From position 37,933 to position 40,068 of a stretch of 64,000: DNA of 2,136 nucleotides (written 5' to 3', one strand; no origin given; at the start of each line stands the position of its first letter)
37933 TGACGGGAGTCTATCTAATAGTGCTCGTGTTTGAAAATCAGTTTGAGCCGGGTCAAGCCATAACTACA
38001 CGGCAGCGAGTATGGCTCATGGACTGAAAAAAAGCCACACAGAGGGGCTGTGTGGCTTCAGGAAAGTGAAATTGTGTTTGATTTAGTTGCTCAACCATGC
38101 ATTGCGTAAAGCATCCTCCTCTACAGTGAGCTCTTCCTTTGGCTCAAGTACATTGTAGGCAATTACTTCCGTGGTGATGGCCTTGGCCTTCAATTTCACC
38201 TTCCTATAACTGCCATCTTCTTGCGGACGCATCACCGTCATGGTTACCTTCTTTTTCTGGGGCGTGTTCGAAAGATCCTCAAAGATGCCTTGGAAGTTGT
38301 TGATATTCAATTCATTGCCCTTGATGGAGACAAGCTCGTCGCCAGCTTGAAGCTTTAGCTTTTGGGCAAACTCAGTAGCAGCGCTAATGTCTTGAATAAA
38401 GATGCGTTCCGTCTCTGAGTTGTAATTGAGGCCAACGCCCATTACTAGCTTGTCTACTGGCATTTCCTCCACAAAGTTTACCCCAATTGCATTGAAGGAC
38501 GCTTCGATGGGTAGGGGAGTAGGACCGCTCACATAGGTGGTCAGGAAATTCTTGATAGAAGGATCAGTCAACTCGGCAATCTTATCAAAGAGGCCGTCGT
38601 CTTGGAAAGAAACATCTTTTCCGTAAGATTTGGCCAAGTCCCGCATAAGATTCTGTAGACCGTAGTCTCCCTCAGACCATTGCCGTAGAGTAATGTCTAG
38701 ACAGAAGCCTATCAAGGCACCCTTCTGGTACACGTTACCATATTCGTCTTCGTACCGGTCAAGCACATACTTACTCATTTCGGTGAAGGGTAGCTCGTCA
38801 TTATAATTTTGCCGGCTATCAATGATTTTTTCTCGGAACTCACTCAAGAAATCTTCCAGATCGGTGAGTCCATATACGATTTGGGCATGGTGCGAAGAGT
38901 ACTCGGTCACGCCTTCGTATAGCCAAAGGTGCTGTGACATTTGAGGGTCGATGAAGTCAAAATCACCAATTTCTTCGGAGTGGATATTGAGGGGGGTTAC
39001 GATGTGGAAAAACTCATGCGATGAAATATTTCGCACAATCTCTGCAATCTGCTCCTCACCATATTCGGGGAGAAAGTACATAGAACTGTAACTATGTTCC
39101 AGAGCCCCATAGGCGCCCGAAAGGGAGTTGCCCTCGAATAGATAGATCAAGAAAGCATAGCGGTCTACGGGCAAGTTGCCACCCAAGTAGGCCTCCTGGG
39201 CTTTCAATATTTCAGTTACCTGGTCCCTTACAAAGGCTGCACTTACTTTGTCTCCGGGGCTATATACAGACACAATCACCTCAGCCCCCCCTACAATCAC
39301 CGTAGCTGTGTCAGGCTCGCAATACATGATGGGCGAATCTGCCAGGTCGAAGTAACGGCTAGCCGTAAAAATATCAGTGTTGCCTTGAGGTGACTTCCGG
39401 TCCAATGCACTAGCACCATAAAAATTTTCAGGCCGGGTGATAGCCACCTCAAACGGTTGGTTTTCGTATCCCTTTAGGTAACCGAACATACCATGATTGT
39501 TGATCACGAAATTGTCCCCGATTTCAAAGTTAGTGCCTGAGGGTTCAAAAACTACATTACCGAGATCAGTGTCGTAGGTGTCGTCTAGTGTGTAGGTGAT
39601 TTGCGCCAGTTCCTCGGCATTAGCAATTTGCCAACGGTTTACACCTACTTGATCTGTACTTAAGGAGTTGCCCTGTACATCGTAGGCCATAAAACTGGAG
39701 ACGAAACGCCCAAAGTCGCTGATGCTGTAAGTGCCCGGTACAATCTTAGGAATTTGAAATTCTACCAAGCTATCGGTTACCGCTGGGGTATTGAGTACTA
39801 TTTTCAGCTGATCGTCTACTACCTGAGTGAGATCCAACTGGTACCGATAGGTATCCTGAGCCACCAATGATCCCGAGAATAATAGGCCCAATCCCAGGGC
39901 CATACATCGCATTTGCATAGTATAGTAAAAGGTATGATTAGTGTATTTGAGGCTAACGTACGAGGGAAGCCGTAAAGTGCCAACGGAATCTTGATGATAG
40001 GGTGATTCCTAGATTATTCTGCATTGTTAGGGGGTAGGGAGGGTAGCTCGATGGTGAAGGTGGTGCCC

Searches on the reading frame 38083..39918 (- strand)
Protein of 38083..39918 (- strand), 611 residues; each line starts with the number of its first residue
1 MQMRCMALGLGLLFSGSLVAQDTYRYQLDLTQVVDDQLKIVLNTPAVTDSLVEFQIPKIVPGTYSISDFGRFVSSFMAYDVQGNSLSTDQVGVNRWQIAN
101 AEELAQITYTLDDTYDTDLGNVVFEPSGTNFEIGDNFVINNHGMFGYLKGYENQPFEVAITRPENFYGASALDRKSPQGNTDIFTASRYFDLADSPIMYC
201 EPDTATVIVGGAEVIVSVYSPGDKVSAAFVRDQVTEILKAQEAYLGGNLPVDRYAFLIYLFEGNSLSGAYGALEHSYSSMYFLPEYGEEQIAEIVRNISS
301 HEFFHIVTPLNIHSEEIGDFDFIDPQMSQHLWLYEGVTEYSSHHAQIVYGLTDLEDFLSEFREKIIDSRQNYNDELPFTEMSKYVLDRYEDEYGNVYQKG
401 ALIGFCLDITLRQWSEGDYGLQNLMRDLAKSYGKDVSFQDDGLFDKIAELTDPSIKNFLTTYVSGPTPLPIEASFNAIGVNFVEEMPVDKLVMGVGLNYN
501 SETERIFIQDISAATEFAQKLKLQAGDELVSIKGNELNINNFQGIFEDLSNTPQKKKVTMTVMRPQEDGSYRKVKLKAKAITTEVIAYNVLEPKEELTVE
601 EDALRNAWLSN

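Call 29: search_protein_families(library=pfam, proteins=[window:38083-39918:-], max_evalue=0.001)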
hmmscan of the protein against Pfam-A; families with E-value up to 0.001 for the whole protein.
window:38083-39918:- (611 aa): 4 families
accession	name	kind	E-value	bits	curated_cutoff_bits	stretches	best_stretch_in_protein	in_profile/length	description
PF17899.6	Peptidase_M61_N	-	3.4e-38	131.7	23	1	25-200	1-167/168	Peptidase M61 N-terminal domain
PF05299.18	Peptidase_M61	-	7.9e-13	49.3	22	1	296-403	3-118/118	M61 glycyl aminopeptidase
PF00595.29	PDZ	-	0.00021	22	23.2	1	494-563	13-81/81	PDZ domain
PF13180.12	PDZ_2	-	0.00077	20.1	27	0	493-569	12-74/80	PDZ domain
